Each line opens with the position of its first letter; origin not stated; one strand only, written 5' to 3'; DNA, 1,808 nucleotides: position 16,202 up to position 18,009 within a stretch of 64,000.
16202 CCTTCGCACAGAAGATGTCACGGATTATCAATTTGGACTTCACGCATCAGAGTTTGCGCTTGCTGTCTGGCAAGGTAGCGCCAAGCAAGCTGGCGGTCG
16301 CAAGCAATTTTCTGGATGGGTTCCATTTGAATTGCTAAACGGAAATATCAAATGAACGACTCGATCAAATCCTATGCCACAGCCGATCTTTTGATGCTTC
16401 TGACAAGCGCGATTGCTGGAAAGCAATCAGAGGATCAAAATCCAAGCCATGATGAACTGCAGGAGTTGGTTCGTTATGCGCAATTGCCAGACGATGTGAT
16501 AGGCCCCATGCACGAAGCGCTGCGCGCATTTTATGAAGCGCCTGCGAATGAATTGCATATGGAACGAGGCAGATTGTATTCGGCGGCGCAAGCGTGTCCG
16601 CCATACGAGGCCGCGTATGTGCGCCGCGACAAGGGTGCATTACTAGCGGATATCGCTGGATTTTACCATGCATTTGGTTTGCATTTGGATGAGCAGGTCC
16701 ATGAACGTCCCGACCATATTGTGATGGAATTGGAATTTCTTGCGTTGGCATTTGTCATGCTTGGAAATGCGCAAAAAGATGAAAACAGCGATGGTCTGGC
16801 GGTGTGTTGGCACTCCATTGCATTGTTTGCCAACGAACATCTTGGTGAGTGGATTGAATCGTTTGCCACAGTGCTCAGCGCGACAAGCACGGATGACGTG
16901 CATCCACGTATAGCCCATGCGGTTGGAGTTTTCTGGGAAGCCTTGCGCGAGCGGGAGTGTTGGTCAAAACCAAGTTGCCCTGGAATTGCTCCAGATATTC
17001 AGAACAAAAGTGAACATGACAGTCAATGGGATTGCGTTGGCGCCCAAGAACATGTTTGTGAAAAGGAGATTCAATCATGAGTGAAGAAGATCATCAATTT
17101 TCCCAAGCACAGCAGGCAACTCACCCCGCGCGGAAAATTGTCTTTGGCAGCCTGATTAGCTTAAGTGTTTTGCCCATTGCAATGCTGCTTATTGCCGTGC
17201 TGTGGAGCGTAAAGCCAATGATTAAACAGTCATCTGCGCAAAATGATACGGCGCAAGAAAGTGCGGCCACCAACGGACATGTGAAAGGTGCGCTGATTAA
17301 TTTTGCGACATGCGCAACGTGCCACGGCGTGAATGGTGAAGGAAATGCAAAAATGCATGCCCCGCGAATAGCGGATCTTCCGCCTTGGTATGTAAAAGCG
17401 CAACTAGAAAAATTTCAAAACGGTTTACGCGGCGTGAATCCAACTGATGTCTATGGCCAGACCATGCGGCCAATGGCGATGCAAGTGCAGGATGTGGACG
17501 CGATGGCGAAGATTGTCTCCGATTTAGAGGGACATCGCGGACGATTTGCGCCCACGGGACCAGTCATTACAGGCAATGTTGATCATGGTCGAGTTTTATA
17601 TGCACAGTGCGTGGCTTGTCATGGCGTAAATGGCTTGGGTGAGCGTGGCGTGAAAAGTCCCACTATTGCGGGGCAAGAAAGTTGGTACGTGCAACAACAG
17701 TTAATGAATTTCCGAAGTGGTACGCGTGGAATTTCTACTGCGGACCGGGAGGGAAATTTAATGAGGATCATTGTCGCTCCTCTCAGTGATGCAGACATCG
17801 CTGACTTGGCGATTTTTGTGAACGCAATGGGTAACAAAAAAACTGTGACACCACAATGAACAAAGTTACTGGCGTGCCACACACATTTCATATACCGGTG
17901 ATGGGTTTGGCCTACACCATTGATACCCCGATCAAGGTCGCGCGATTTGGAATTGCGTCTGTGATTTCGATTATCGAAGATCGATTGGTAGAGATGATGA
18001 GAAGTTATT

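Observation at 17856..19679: Uncharacterised 607-aa protein translationally coupled to the NXR-like operon, with faint nitronate-monooxygenase/FabK-type FMN-barrel motifs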

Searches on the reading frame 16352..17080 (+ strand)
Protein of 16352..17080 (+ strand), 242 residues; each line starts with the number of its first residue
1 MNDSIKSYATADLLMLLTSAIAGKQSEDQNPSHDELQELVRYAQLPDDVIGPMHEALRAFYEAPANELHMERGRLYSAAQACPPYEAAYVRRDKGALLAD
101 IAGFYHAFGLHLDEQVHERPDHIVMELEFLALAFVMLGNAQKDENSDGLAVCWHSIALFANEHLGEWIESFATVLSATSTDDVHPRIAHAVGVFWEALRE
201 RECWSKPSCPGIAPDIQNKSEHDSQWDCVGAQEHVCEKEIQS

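Call 5: search_protein_families(library=pfam, proteins=[window:16352-17080:+], max_evalue=0.01)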
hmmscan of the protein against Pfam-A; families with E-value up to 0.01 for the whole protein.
window:16352-17080:+ (242 aa): 1 family
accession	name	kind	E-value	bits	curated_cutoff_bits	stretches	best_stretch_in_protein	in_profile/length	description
PF02613.20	Nitrate_red_del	-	1.4e-16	61.2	22.2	1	54-172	16-135/136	Nitrate reductase delta subunit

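Call 6: search_protein_families(library=ncbifam, proteins=[window:16352-17080:+], max_evalue=0.01)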
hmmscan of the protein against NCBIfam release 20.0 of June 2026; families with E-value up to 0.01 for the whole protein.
window:16352-17080:+ (242 aa): 3 families
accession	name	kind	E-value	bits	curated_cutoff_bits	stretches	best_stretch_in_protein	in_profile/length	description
TIGR03482.1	DMSO_red_II_cha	subfamily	7.2e-15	55.5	152.3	1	78-200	69-190/197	DMSO reductase family type II enzyme chaperone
NF042981.1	EthbenzDh_ebdD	equivalog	1.1e-11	44.8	360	1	66-196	79-209/222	ethylbenzene dehydrogenase subunit delta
NF003442.0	PRK04976.1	equivalog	8.6e-07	29.1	132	1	76-179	87-185/211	molecular chaperone TorD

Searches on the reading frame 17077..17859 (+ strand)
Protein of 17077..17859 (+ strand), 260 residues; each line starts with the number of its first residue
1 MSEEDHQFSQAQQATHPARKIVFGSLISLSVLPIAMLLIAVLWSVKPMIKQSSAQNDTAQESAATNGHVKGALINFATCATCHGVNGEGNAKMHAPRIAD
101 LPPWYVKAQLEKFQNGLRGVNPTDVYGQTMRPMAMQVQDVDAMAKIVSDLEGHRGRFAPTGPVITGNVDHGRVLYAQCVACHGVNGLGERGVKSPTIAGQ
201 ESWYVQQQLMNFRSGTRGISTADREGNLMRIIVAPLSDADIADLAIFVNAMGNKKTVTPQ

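Call 5: search_protein_families(library=pfam, proteins=[window:17077-17859:+], max_evalue=0.01)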
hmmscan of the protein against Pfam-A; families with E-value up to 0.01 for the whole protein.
window:17077-17859:+ (260 aa): 2 families
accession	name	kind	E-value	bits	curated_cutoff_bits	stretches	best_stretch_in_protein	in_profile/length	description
PF00034.26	Cytochrom_C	-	7.5e-20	72.5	21.3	2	169-249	2-87/90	Cytochrome c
PF13442.11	Cytochrome_CBB3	-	1.4e-09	38.6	27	2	168-247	3-67/68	Cytochrome C oxidase, cbb3-type, subunit III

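Call 6: search_protein_families(library=ncbifam, proteins=[window:17077-17859:+], max_evalue=0.01)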
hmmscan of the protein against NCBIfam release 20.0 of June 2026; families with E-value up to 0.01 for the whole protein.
window:17077-17859:+ (260 aa): 9 families
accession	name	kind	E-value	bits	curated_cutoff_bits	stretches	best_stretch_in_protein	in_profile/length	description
NF050122.1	bc1_QcrC_actin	exception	1.2e-10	41.1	200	2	33-98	12-69/253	cytochrome bc1 complex diheme cytochrome c subunit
TIGR00782.1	ccoP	equivalog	3.1e-10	39.8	179.95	2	59-150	198-281/285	cytochrome-c oxidase, cbb3-type subunit III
NF049874.1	PdsA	exception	3.3e-08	33.6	330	1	77-248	26-194/198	periplasmic diheme shuttle PdsA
NF045773.1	cytochro_C550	exception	1.6e-07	31.2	125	1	36-138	16-107/118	cytochrome c550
NF045774.1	cytochro_C551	exception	7e-06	26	118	1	54-116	25-85/110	cytochrome c551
TIGR02603.1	CxxCH_TIGR02603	domain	7.5e-06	26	68.15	0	166-190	1-26/134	putative heme-binding domain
NF033864.1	cytochrome579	equivalog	0.00029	20.7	280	0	72-95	55-78/179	cytochrome 579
NF011054.0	PRK14486.1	equivalog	0.0004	20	447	0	168-198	215-246/294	putative bifunctional cbb3-type cytochrome c oxidase subunit II/cytochrome c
NF045930.1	Cytc6PetJCyano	equivalog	0.0074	16.2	135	0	58-87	18-46/110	cytochrome c6 PetJ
